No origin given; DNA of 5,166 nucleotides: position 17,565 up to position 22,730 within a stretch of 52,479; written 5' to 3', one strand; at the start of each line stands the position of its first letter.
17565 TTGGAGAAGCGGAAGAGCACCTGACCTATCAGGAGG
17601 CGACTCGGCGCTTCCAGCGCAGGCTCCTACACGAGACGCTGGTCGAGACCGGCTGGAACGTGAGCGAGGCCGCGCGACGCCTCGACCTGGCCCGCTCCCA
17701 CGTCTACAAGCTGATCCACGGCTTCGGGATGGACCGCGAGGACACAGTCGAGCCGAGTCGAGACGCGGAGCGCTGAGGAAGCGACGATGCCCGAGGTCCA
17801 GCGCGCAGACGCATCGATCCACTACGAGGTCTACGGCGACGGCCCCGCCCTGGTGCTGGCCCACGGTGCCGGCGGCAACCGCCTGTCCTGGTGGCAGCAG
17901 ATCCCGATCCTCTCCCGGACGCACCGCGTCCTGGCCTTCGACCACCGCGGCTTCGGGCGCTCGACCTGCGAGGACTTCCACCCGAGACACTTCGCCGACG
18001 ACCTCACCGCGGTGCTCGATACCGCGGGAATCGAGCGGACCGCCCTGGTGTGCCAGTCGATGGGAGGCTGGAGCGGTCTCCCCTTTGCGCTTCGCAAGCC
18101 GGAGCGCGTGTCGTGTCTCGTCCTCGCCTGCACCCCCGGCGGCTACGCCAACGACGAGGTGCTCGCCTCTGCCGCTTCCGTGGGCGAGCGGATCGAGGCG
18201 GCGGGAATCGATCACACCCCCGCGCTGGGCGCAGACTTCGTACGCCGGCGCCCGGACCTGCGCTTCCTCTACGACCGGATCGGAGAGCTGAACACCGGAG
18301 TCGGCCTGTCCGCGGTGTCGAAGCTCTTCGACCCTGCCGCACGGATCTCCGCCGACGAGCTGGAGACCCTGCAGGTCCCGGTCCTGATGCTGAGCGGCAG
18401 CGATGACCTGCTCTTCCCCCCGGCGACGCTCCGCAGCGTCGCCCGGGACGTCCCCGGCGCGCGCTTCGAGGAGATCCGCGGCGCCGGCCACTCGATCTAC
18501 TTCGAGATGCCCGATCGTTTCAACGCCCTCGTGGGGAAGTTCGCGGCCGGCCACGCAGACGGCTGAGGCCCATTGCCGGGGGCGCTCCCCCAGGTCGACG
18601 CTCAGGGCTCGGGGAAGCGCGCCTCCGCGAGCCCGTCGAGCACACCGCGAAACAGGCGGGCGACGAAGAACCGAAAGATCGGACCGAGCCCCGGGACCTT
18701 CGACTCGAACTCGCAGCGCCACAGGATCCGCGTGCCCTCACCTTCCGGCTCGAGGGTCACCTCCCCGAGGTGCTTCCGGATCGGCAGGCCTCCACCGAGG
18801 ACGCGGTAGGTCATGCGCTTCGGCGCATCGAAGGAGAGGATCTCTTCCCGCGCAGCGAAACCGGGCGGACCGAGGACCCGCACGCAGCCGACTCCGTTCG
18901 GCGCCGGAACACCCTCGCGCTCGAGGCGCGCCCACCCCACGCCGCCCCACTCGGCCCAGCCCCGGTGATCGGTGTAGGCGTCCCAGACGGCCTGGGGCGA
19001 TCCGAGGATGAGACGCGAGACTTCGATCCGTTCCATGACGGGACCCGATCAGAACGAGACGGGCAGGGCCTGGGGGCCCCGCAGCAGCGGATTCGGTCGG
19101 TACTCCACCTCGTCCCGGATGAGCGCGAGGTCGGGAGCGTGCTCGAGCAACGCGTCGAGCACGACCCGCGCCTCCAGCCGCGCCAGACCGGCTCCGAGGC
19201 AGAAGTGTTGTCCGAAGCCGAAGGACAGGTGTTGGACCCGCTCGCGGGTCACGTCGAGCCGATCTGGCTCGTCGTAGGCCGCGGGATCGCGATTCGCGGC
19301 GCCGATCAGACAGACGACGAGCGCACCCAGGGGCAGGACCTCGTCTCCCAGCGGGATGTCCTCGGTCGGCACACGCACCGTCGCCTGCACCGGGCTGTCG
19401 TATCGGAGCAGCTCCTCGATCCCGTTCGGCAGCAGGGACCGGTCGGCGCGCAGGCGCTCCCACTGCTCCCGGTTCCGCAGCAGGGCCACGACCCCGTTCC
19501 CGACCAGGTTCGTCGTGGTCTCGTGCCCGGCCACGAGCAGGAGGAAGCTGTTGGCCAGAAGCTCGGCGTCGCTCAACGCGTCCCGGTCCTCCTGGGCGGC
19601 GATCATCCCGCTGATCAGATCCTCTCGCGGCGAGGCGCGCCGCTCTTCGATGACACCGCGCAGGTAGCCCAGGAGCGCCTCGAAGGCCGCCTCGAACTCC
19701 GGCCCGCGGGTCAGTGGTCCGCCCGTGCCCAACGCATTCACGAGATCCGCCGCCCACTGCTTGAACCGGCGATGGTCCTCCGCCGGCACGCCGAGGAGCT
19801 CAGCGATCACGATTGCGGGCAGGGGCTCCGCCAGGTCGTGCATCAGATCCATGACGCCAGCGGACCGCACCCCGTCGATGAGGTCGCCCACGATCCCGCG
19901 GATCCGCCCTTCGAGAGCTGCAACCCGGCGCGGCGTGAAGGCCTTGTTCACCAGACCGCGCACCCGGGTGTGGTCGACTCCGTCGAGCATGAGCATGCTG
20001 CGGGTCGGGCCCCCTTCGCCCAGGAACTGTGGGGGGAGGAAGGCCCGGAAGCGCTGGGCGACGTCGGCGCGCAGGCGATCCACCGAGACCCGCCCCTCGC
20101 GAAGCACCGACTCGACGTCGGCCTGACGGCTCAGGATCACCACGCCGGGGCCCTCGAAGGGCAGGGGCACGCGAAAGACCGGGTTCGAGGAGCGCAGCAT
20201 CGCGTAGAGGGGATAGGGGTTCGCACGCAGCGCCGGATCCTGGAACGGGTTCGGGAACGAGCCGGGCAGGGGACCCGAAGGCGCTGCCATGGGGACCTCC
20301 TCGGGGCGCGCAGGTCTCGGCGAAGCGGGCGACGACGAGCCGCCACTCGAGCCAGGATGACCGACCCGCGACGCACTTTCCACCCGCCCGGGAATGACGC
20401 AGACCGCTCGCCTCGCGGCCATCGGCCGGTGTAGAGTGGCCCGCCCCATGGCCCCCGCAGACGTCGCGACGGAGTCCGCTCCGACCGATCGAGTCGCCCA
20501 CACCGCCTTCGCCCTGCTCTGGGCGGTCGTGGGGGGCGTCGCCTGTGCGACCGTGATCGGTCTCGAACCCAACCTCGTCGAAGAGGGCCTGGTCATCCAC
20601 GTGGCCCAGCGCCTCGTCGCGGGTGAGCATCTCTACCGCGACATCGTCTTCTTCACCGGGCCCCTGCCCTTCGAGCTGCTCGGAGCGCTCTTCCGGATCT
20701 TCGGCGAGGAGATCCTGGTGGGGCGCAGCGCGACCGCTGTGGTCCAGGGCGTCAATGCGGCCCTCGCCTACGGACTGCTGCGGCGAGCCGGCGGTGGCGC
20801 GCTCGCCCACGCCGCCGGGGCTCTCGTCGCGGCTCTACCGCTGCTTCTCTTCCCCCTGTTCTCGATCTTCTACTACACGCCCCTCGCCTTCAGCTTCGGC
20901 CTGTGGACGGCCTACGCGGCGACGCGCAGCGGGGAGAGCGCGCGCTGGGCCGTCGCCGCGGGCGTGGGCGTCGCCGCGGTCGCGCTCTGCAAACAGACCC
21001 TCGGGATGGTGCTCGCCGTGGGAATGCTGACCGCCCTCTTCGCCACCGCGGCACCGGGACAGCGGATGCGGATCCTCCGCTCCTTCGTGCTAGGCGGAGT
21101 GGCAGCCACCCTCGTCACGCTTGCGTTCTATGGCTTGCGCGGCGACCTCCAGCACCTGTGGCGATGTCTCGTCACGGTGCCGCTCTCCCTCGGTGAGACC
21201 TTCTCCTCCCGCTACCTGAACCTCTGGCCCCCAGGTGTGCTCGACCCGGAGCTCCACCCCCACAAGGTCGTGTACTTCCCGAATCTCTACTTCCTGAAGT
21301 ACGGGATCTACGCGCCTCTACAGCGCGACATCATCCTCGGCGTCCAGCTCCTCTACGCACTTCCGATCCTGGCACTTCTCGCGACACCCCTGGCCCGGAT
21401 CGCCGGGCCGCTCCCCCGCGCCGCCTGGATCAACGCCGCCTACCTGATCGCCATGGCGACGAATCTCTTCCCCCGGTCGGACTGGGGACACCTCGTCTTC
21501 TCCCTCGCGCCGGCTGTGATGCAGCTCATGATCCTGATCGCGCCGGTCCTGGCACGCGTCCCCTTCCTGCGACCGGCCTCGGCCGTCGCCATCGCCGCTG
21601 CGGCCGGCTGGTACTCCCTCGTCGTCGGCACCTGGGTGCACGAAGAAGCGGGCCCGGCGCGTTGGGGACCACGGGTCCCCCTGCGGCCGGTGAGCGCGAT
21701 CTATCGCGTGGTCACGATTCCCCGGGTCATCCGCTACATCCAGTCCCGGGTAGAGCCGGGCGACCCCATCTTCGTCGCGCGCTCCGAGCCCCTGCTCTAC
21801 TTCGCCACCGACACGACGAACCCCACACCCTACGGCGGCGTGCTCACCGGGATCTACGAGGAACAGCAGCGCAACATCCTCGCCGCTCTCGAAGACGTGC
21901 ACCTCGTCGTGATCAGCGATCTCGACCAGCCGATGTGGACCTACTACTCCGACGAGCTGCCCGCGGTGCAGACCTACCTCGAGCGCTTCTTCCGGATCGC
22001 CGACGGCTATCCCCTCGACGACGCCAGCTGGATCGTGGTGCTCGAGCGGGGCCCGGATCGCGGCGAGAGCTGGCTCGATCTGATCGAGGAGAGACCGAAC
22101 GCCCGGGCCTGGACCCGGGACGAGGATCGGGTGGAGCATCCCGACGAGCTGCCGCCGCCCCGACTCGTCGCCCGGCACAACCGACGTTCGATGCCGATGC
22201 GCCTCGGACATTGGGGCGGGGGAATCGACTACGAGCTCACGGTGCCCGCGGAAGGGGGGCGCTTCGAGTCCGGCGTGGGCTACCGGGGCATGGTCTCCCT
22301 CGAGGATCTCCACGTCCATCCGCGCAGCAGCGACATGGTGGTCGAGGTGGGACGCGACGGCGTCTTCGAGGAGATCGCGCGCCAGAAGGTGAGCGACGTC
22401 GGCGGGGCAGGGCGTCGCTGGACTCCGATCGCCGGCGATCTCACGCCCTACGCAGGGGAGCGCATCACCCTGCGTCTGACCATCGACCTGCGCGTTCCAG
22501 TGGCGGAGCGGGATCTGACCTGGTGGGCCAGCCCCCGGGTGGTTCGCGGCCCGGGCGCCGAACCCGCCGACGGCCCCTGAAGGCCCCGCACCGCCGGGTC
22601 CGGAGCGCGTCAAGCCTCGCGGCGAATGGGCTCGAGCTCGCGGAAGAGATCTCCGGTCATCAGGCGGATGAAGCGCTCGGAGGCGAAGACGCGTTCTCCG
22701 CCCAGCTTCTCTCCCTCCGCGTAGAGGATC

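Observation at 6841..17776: Sigma-54-promoted, translationally coupled 7-gene unit linking a cyclase, a prenyl-diphosphate synthase, lipid-handling proteins and a giant flavoprotein: candidate undescribed isoprenoid-lipid system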

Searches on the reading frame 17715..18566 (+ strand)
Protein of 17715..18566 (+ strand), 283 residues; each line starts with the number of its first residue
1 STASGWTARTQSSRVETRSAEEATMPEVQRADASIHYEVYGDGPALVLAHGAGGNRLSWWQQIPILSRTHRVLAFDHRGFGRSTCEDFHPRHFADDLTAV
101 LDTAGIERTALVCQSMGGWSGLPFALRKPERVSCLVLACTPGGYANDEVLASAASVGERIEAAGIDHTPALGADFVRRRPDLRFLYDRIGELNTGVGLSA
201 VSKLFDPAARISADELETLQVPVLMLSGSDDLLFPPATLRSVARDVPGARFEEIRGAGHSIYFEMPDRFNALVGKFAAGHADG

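Call 53: search_protein_families(library=pfam, proteins=[window:17715-18566:+], max_evalue=0.00001)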
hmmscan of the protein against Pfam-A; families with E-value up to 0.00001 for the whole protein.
window:17715-18566:+ (283 aa): 3 families
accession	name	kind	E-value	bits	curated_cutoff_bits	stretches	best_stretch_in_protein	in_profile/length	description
PF00561.26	Abhydrolase_1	-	1e-30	107.6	25.8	1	44-264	1-243/245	alpha/beta hydrolase fold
PF12697.13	Abhydrolase_6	-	3.1e-21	77.5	26.3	1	46-271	1-216/217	Alpha/beta hydrolase family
PF12146.15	Hydrolase_4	-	1.7e-16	60.7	27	1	70-264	32-237/239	Serine aminopeptidase, S33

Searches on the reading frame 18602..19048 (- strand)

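Call 53: search_protein_families(library=pfam, proteins=[window:18602-19048:-], max_evalue=0.00001)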
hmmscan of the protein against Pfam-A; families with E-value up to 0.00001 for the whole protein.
window:18602-19048:- (148 aa): 1 family
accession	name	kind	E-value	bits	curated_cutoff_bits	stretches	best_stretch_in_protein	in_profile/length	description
PF10604.15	Polyketide_cyc2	-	8.6e-22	78.4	27.4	1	5-142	1-139/142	Polyketide cyclase / dehydrase and lipid transport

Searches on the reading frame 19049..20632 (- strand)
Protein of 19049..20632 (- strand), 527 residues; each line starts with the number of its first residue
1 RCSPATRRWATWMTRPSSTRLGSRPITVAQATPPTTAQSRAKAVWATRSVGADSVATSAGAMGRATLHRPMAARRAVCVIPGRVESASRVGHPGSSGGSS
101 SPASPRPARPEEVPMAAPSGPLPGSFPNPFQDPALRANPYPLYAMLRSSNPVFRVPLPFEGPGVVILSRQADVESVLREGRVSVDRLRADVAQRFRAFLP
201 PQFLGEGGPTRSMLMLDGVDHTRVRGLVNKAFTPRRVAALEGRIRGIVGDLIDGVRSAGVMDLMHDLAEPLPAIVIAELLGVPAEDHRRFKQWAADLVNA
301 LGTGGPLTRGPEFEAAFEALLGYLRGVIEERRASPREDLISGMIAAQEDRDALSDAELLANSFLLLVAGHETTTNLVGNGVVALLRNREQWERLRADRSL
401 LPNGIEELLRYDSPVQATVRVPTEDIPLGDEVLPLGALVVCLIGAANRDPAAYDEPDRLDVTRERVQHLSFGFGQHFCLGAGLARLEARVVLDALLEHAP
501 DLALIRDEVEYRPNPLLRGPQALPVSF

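Call 53: search_protein_families(library=pfam, proteins=[window:19049-20632:-], max_evalue=0.00001)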
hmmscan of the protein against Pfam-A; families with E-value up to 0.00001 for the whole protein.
window:19049-20632:- (527 aa): 1 family
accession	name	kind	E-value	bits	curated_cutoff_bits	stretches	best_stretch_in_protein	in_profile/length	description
PF00067.27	p450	-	1.8e-26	93.4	22.8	1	209-498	83-431/462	Cytochrome P450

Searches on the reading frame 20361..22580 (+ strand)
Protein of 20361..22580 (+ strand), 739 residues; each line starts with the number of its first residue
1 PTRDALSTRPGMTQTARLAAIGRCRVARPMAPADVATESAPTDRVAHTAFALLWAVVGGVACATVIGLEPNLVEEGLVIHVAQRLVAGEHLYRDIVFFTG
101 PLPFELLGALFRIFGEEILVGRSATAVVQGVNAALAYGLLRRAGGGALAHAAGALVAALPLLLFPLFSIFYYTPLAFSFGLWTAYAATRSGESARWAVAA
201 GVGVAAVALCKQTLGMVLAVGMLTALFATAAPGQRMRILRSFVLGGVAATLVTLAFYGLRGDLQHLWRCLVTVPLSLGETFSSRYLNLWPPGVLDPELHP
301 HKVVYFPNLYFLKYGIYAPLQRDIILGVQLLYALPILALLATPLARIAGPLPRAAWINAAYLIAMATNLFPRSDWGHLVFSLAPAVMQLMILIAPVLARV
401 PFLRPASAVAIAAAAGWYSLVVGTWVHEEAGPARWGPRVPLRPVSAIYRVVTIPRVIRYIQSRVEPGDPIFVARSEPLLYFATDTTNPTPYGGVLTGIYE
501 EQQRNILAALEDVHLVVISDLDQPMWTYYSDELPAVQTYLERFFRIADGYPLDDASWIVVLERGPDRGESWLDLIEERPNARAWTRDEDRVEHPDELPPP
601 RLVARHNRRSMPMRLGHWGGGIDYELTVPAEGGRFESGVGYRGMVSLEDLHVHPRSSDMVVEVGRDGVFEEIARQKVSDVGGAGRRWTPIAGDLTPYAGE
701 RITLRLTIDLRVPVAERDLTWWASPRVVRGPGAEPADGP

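Call 53: search_protein_families(library=pfam, proteins=[window:20361-22580:+], max_evalue=0.00001)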
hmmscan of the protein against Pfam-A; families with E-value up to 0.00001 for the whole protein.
window:20361-22580:+ (739 aa): 0 families

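Call 94: search_protein_families(library=pfam, proteins=[window:20361-22580:+], max_evalue=0.01)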
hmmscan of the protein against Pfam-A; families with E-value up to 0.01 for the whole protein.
window:20361-22580:+ (739 aa): 1 family
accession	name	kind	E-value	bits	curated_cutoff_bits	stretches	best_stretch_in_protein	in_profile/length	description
PF13231.12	PMT_2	-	3.3e-05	24.6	26.1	1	101-252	4-152/160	Dolichyl-phosphate-mannose-protein mannosyltransferase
